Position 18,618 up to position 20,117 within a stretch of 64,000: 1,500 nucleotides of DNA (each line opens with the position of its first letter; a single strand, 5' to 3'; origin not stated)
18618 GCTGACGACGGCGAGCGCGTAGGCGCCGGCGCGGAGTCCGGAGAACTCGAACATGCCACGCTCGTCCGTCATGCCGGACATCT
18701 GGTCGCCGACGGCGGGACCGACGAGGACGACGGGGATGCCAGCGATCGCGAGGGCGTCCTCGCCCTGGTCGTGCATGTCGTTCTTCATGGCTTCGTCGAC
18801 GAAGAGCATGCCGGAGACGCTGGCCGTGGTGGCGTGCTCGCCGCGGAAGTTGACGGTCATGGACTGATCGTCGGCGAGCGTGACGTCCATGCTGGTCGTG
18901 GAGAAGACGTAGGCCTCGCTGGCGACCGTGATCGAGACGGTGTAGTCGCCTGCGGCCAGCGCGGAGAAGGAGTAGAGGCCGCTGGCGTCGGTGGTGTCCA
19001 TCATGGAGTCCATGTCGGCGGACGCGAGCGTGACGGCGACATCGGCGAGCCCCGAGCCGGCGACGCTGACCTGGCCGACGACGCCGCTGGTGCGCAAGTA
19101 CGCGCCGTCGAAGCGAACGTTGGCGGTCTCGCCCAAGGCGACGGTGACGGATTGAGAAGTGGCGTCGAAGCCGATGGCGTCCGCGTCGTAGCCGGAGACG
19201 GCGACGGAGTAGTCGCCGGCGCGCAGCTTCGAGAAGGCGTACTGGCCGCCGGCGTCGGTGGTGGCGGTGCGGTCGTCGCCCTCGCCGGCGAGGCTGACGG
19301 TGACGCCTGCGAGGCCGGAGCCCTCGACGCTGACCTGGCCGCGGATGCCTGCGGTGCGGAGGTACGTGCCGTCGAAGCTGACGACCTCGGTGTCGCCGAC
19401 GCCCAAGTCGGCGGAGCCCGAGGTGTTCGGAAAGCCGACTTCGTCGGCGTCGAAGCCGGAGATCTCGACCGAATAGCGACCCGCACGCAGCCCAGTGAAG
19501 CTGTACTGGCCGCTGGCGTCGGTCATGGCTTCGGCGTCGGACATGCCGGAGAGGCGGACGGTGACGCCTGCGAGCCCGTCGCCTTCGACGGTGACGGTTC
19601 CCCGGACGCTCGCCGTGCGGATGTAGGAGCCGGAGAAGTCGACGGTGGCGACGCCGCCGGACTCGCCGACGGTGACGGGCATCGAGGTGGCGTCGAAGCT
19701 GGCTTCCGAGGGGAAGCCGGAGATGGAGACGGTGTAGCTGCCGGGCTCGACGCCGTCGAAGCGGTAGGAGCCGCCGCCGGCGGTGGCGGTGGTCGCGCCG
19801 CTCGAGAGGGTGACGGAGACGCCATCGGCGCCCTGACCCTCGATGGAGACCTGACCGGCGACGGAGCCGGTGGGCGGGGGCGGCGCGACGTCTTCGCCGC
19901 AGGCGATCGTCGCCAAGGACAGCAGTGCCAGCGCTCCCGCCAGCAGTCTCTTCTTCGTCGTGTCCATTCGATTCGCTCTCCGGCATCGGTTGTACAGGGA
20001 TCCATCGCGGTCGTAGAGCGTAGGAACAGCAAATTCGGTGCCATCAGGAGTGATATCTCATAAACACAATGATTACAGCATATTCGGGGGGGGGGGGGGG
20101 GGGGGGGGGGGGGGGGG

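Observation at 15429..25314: Tandem pair of giant surface lipoprotein genes with a shared stalk and different distal ends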

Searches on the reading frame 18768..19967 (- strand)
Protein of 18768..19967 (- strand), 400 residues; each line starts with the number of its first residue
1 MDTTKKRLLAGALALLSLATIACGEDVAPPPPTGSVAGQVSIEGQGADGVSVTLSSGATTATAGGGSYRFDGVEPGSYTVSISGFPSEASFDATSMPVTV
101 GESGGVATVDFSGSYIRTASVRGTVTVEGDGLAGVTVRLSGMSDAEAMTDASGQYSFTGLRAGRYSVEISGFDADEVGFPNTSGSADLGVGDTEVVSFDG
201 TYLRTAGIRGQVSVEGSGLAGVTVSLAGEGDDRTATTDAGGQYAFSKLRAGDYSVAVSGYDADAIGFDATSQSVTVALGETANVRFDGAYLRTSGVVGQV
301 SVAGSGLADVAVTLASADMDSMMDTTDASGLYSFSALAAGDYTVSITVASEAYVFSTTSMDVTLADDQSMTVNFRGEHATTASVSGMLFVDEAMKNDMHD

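Call 24: find_related_loci(query=window:18768-19967:-, collection=genome_contigs, flank=6000)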
Query window:18768-19967:- (400 aa) in genome_contigs; peptide patterns used: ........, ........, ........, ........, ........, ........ (x = any residue, [..] = any of these).
172 stretches matched a pattern; 30 encode a relative of the query (tblastn E <= 1e-3); 30 distinct loci.
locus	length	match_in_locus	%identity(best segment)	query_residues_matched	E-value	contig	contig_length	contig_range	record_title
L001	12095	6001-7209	65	2-400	2e-160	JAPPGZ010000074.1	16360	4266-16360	MAG: Gemmatimonadota bacterium isolate RHO1_bin_69 NODE_5253_length_16360_cov_167.568721, whole genome shotgun sequence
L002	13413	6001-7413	61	21-400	1e-143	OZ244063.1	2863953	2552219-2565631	MAG: Longimicrobiales bacterium isolate c98dfb47-a974-4e0c-a8b8-e7d24a450b7a genome assembly, chromosome: 1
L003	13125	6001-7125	63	23-399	4e-141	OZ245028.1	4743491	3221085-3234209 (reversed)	MAG: Longimicrobiales bacterium isolate f7ec7502-a679-45e5-b4be-1f74f8b9058b genome assembly, chromosome: 1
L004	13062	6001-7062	67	33-400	1e-111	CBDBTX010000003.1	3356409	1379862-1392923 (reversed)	MAG: Longimicrobiales bacterium isolate 3e28c430-6e63-4a8d-95b2-bafbbb36c5d5 genome assembly, contig: contig_3, whole ge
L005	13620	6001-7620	51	21-391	4e-110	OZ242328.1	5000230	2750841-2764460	MAG: Longimicrobiales bacterium isolate 0ef71ae0-4384-4122-aa05-a38a78c2d7b0 genome assembly, chromosome: 1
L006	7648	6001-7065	65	30-400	4e-105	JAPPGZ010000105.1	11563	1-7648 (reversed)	MAG: Gemmatimonadota bacterium isolate RHO1_bin_69 NODE_7541_length_11563_cov_174.515120, whole genome shotgun sequence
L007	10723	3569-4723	61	1-385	2e-138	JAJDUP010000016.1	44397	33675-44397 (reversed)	MAG: Gemmatimonadetes bacterium isolate jk18x1bzbins.83 k141_81264, whole genome shotgun sequence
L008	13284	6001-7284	51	35-400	1e-92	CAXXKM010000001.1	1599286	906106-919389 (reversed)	MAG: Longimicrobiales bacterium isolate 66c0fc7b-e3b3-44f4-8b1e-17cf0e7a764f genome assembly, contig: contig_1, whole ge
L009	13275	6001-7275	51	33-400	1e-91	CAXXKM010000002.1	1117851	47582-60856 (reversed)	MAG: Longimicrobiales bacterium isolate 66c0fc7b-e3b3-44f4-8b1e-17cf0e7a764f genome assembly, contig: contig_2, whole ge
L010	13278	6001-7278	50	33-400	3e-89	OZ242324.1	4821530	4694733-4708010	MAG: Longimicrobiales bacterium isolate 07de4c10-1fa3-4f23-aeab-92fd89ad4539 genome assembly, chromosome: 1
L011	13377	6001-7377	49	4-400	4e-89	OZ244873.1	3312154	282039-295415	MAG: Longimicrobiales bacterium isolate 10f198b5-b321-4610-bb1c-f943e6237064 genome assembly, chromosome: 1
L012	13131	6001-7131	51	35-400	5e-89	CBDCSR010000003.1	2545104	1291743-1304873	MAG: Longimicrobiales bacterium isolate 7d664cbc-a82a-4503-a9d2-132ed5e4fc56 genome assembly, contig: contig_3, whole ge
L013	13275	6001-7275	50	33-400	2e-88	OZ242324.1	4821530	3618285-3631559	MAG: Longimicrobiales bacterium isolate 07de4c10-1fa3-4f23-aeab-92fd89ad4539 genome assembly, chromosome: 1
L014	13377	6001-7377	49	4-400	3e-88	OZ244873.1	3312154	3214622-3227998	MAG: Longimicrobiales bacterium isolate 10f198b5-b321-4610-bb1c-f943e6237064 genome assembly, chromosome: 1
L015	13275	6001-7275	51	33-400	6e-87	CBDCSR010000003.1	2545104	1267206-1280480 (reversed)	MAG: Longimicrobiales bacterium isolate 7d664cbc-a82a-4503-a9d2-132ed5e4fc56 genome assembly, contig: contig_3, whole ge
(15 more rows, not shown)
